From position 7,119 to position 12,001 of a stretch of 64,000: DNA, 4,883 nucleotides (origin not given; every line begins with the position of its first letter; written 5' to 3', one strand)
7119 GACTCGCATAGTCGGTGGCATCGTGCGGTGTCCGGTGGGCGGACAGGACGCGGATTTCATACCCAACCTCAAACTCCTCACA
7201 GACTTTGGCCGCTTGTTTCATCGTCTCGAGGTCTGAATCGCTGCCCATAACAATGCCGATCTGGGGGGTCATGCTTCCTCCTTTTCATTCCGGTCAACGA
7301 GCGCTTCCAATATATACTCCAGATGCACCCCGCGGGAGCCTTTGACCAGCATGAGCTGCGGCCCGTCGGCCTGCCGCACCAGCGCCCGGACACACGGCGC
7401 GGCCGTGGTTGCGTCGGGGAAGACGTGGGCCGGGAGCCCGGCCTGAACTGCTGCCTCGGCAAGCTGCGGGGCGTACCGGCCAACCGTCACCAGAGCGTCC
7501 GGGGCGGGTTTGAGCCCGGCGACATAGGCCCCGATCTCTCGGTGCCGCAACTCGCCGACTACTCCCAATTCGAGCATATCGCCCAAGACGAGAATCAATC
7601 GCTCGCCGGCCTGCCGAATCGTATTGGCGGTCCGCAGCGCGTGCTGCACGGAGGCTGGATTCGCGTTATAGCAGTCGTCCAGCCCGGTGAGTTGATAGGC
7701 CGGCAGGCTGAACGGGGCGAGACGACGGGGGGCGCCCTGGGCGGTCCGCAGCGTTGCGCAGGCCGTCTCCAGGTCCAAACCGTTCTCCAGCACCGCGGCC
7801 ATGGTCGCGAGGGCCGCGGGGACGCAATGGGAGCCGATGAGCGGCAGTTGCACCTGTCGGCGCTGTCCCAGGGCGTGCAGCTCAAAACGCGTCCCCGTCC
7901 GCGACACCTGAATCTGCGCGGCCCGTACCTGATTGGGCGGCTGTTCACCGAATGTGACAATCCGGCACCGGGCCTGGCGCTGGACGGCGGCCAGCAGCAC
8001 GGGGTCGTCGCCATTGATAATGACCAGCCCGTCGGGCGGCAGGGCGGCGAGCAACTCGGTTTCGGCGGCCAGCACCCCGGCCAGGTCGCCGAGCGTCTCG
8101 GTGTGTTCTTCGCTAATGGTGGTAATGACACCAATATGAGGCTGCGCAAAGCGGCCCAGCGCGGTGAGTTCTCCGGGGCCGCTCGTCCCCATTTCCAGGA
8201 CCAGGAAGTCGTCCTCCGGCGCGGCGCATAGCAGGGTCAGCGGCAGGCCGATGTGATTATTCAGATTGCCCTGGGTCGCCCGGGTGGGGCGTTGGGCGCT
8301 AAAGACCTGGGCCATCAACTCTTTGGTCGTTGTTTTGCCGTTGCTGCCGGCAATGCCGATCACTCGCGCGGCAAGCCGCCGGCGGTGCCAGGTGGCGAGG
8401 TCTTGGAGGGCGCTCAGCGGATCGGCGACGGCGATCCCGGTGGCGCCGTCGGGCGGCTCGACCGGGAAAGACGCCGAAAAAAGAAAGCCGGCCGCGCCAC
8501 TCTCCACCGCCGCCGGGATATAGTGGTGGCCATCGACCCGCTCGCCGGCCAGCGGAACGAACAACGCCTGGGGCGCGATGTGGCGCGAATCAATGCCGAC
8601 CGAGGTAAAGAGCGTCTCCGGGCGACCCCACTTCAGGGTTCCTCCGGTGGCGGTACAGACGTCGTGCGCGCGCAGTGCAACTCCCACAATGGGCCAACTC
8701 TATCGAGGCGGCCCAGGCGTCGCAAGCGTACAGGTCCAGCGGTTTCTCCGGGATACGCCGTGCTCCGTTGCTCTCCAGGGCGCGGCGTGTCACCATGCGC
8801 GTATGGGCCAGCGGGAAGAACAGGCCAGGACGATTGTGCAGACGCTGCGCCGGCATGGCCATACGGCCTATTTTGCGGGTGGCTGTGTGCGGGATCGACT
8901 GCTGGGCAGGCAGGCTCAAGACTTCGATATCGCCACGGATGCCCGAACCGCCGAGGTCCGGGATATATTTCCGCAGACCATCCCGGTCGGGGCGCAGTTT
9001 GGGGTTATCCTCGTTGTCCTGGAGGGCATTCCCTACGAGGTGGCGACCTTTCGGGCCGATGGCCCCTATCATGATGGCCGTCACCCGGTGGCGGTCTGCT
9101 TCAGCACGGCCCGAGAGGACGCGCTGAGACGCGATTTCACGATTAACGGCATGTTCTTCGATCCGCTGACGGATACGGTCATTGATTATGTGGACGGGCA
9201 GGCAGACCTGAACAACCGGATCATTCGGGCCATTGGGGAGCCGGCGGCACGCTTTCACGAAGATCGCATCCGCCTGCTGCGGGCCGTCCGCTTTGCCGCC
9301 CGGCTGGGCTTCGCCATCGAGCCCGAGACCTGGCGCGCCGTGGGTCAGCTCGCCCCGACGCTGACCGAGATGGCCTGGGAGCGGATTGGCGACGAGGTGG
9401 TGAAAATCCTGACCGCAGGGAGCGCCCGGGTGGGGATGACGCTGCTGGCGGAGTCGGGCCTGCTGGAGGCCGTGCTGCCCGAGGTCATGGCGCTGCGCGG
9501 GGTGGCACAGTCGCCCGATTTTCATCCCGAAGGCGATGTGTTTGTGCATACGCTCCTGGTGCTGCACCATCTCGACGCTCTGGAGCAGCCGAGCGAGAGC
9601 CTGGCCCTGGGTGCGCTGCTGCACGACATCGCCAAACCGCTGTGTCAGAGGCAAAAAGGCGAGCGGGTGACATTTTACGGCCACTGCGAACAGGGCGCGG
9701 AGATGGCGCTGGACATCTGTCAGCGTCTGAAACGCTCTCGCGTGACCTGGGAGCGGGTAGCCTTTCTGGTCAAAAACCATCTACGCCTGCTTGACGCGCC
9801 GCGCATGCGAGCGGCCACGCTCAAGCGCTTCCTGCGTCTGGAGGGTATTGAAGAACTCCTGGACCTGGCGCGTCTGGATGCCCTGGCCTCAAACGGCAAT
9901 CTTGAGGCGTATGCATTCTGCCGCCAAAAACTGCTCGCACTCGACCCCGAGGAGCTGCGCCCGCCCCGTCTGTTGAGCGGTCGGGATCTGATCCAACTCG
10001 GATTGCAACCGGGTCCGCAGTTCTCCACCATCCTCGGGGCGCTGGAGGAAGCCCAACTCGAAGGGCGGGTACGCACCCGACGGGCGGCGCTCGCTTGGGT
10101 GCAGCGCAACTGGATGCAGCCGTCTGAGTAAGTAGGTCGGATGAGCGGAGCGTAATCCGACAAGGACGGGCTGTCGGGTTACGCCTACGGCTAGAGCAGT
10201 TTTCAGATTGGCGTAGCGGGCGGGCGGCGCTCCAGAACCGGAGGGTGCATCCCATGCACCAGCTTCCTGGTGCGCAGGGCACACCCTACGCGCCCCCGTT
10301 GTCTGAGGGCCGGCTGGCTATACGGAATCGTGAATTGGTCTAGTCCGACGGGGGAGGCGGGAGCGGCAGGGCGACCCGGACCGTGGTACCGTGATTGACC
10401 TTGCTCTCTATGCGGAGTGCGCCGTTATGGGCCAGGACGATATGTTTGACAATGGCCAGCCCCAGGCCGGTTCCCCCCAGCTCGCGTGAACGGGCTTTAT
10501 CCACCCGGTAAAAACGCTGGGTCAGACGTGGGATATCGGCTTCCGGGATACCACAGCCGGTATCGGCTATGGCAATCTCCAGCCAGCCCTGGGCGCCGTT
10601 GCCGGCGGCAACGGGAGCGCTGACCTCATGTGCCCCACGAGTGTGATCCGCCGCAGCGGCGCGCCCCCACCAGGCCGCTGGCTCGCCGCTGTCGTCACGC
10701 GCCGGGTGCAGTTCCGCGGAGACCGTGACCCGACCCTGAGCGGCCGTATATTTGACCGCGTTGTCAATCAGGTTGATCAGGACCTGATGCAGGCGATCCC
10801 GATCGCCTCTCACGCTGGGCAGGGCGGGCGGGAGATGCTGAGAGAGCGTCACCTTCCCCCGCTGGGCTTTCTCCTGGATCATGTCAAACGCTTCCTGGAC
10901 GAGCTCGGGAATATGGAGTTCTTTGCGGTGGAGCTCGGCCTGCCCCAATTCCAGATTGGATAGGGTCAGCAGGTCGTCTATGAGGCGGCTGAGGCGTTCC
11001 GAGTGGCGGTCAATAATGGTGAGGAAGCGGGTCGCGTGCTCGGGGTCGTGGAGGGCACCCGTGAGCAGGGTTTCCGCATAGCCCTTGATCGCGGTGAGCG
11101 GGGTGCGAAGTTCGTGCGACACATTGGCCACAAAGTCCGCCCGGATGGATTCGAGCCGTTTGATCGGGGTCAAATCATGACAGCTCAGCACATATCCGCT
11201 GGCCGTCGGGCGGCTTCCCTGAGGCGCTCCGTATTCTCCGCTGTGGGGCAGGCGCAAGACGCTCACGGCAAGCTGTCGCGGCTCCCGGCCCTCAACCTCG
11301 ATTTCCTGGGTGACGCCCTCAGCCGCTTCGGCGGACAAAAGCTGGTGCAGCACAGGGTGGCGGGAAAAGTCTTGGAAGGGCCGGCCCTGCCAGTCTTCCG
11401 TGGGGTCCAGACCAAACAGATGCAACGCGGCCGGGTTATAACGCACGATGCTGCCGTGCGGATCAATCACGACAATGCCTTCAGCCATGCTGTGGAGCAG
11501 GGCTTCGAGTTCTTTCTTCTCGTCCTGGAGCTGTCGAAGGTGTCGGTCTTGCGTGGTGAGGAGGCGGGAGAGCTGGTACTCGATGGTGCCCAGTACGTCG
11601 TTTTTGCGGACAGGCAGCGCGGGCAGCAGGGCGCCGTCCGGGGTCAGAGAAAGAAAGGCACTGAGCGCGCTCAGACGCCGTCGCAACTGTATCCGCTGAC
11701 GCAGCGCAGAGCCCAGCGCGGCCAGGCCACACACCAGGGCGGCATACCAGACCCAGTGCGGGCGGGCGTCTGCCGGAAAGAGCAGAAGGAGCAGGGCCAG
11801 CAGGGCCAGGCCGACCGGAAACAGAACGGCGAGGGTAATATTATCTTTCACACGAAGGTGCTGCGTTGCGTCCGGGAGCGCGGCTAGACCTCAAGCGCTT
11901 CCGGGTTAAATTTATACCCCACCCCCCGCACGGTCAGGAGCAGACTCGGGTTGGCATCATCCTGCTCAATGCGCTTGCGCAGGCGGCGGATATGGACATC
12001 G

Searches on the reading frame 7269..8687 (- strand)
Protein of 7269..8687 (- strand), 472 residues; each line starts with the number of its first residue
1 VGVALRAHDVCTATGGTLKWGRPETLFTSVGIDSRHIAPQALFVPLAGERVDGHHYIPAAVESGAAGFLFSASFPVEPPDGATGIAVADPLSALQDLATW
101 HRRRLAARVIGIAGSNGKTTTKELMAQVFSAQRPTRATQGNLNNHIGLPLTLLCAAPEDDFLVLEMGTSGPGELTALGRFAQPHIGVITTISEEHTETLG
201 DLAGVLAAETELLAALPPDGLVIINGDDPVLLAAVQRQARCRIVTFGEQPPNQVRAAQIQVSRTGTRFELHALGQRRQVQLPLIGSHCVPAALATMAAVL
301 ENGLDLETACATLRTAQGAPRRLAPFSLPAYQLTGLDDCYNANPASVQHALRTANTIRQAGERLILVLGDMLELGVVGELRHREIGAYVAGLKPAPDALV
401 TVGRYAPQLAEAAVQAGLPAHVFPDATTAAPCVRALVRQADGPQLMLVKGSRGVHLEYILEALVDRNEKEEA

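Call 21: search_protein_families(library=pfam, proteins=[window:7269-8687:-], max_evalue=0.00001)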
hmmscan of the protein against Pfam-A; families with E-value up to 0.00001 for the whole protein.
window:7269-8687:- (472 aa): 3 families
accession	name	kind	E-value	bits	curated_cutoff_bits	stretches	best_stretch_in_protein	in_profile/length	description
PF08245.18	Mur_ligase_M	-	4.3e-41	141.5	24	1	112-299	1-200/200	Mur ligase middle domain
PF02875.26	Mur_ligase_C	-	6e-14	53.4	28.4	1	334-452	13-127/127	Mur ligase, glutamate ligase domain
PF01225.30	Mur_ligase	-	2e-11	44.5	21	1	28-98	3-91/95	Mur ligase family, catalytic domain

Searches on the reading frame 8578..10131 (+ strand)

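Call 21: search_protein_families(library=pfam, proteins=[window:8578-10131:+], max_evalue=0.00001)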
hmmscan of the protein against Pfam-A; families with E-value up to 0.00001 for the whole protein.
window:8578-10131:+ (517 aa): 4 families
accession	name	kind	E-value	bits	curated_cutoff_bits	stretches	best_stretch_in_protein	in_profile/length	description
PF01743.26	PolyA_pol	-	1.8e-35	122.4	23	1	97-217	1-126/126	Poly A polymerase head domain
PF12627.12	PolyA_pol_RNAbd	-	5.3e-17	61.8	22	1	244-303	1-60/64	Probable RNA and SrmB- binding site of polymerase A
PF01966.28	HD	-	4.8e-09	37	22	1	322-436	2-113/116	HD domain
PF13735.12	tRNA_NucTran2_2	-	1.6e-06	28.6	27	0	450-506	93-147/149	tRNA nucleotidyltransferase domain 2 putative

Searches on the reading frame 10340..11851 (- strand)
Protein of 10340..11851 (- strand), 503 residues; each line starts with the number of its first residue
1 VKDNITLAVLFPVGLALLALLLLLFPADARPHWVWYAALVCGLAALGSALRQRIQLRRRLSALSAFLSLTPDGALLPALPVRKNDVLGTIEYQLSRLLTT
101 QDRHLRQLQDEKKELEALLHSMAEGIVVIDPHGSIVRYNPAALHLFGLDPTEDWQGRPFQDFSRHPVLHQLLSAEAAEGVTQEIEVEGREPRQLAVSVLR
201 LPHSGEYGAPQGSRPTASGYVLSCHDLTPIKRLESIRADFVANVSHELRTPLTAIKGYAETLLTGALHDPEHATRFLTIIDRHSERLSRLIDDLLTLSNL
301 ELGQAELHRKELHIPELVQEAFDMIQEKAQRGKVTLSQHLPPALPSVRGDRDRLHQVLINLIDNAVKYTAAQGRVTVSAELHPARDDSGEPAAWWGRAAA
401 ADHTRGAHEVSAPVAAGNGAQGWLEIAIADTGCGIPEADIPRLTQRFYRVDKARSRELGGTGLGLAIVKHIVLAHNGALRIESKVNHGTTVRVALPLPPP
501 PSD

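Call 21: search_protein_families(library=pfam, proteins=[window:10340-11851:-], max_evalue=0.00001)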
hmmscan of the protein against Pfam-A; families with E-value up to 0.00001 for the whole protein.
window:10340-11851:- (503 aa): 6 families
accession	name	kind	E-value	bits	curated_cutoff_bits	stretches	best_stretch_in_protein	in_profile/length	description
PF02518.31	HATPase_c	-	1.9e-30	106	26.4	2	400-498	17-110/111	Histidine kinase-, DNA gyrase B-, and HSP90-like ATPase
PF00512.31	HisKA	-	2.4e-21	76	26.9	1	237-302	2-65/66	His Kinase A (phospho-acceptor) domain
PF00989.32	PAS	-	5.4e-09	36.5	22.6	1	114-185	2-76/113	PAS fold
PF08448.16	PAS_4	-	1.4e-08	35.4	23.1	1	120-205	2-93/110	PAS fold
PF13188.13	PAS_8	-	5.1e-08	33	21.8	1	115-167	3-55/65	PAS domain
PF12860.13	PAS_7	-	2.3e-06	28.2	27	1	119-234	1-114/115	PAS fold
